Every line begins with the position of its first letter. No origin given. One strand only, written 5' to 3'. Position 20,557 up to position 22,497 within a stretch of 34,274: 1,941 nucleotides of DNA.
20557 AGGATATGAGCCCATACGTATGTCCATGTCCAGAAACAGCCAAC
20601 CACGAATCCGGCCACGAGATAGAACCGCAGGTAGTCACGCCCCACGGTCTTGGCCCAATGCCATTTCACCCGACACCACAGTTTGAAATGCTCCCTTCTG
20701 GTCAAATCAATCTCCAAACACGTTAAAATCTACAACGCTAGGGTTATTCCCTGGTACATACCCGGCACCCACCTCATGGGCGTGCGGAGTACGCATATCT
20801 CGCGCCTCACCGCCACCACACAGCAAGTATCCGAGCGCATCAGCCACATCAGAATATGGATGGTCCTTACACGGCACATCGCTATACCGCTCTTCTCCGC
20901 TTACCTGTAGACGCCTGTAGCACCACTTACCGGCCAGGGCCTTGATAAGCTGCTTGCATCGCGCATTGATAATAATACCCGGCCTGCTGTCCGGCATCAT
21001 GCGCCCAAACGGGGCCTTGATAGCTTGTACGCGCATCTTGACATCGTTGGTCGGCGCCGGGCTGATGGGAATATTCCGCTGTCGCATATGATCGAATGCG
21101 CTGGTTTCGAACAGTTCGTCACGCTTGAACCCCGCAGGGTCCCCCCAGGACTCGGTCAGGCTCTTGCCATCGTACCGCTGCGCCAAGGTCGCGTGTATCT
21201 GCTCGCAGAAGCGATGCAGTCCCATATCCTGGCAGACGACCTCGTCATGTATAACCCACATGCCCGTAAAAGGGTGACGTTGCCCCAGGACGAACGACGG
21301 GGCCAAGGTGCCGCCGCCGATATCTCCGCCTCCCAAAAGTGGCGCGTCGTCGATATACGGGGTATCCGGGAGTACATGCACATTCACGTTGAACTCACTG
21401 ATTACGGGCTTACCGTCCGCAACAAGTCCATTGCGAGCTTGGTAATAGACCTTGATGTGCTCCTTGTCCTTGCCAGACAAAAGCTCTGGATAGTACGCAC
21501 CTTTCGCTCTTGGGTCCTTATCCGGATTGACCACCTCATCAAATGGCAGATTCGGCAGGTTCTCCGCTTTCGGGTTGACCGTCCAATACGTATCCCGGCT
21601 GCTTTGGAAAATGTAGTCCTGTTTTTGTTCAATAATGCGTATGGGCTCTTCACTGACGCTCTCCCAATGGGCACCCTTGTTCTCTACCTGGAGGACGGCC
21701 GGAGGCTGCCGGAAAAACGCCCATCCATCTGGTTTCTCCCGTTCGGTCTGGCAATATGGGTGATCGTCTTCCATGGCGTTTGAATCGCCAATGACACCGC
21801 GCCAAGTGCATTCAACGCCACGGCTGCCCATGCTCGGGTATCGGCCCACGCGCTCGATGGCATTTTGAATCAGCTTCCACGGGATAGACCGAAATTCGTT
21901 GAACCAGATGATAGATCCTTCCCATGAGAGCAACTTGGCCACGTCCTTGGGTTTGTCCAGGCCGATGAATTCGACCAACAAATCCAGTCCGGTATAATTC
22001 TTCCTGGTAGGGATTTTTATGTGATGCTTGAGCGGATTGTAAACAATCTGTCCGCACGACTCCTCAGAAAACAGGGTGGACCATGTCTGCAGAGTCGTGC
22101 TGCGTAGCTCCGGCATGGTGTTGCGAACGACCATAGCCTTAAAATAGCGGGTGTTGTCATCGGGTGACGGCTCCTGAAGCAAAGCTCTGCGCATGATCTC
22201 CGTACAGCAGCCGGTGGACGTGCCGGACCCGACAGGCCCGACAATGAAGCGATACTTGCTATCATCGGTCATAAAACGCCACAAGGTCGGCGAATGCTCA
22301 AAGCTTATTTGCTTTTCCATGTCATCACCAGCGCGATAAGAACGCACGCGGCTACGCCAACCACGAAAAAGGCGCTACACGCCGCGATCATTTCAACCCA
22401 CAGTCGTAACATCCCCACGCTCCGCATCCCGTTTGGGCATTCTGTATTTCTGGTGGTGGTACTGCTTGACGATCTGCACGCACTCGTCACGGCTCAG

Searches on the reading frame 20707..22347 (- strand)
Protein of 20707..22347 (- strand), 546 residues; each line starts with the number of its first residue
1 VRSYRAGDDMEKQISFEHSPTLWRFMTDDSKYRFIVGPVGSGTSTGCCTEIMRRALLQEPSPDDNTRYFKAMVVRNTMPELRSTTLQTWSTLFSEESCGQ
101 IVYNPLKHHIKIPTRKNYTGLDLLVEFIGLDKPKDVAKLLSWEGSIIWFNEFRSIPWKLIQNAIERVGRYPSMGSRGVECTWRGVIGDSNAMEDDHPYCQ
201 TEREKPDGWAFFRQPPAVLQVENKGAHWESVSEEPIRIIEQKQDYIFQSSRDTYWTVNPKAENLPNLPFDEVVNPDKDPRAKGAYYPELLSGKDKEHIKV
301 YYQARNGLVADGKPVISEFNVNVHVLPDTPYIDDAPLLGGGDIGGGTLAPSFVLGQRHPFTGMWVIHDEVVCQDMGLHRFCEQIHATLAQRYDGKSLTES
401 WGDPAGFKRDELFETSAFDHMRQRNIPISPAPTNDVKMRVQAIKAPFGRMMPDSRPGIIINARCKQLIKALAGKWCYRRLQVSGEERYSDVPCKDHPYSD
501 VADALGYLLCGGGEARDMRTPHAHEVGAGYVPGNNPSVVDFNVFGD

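Call 84: search_protein_families(library=phrogs, proteins=[window:20707-22347:-], max_evalue=0.00001)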
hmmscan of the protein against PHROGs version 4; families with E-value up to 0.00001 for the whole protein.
window:20707-22347:- (546 aa): 1 family
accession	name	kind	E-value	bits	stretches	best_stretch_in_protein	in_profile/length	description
phrog_2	-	head and packaging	3e-08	33.9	1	22-508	273-588/807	terminase large subunit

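Call 85: search_dna_similar(query=window:20707-22347:-, collection=phages, mode=protein, max_evalue=1e-10, max_rows=25)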
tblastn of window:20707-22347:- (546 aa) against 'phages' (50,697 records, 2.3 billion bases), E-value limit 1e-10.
Records with a match: 22; places in all: 22; records where one place covers at least 80% of the query: 19.
Best place of each record, by identity: <60% 22.
By first word of the organism name: Burkholderia 5; Rhizobium 4; Dunaliella 2; Myxococcus 2; Methylophilales 1; Pelagibacter 1; Vibrio 1; Pasteurella 1; Cronobacter 1; Pseudomonas 1; and 3 more.
By host as written in the record: - 4; Dunaliella viridis var. palmelloides Teodoresco (Chlorophyta) 2; Rhizobium phaseoli N831 2; Myxococcus xanthus strain DK883 2; Methylophilales bacterium FZCC2181 1; Candidadtus Pelagibacter sp. HTCC1062 1; Burkholderia sp. 1; Burkholderia cepacia 1; and 8 more.
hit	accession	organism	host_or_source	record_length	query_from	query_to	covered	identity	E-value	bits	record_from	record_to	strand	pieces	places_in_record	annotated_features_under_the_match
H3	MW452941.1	Methylophilales phage MEP301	Methylophilales bacterium FZCC2181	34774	14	544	97%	37.2%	2e-98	333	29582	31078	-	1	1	terminase large subunit | putative acetyltransferase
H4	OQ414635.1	Pelagibacter phage EXVC031P Hodr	Candidadtus Pelagibacter sp. HTCC1062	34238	25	544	95%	36.9%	4e-79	276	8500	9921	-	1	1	hypothetical protein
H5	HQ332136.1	Dunaliella viridis virus SI2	Dunaliella viridis var. palmelloides ...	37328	8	495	89%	37.8%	6e-79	276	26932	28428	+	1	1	hypothetical protein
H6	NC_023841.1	Dunaliella viridis virus SI2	Dunaliella viridis var. palmelloides ...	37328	8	495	89%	37.8%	6e-79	276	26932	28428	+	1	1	hypothetical protein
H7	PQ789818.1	Burkholderia phage vB_E332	Burkholderia sp.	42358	13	537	96%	33.2%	2e-65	236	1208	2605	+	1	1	terminase large subunit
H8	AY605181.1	Burkholderia phage BcepC6B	-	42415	13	537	96%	32.8%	2e-65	237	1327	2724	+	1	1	g03: putative TerL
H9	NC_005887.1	Burkholderia phage BcepC6B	Burkholderia cepacia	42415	13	537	96%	32.8%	2e-65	237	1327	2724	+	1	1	TerL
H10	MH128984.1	Burkholderia phage vB_BmuP_KL4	-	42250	13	537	96%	32.6%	3e-64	233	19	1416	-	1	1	large terminase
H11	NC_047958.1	Burkholderia phage vB_BmuP_KL4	-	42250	13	537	96%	32.6%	3e-64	233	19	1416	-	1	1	TerL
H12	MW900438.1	Vibrio phage vB_ValP_VA-RY-3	Vibrio alginolyticus RY-3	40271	15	515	92%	31.8%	6e-53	200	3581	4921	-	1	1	putative terminase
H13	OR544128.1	Pasteurella phage Pmp11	Pasteurella multocida Past22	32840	13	512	92%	31.8%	6e-58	214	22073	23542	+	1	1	terminase large subunit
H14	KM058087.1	Cronobacter phage vB_CsaP_Ss1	Cronobacter sakazakii ATCC BAA 894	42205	13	523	94%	30.7%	1e-51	196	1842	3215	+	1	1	putative terminase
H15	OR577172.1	Pseudomonas phage Rollin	Pseudomonas aeruginosa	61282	7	538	97%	29.5%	3e-46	180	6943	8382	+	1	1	hypothetical protein (x2)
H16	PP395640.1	Microcystis phage Mwe-JY08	Microcystis wesenbergii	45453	21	518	91%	29.7%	8e-47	182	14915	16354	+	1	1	hypothetical protein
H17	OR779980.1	Pseudoalteromonas phage vB_Pun_Y3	Pseudoalteromonas nigrifaciens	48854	34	512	88%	27.6%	7e-40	161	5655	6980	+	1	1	terminase large subunit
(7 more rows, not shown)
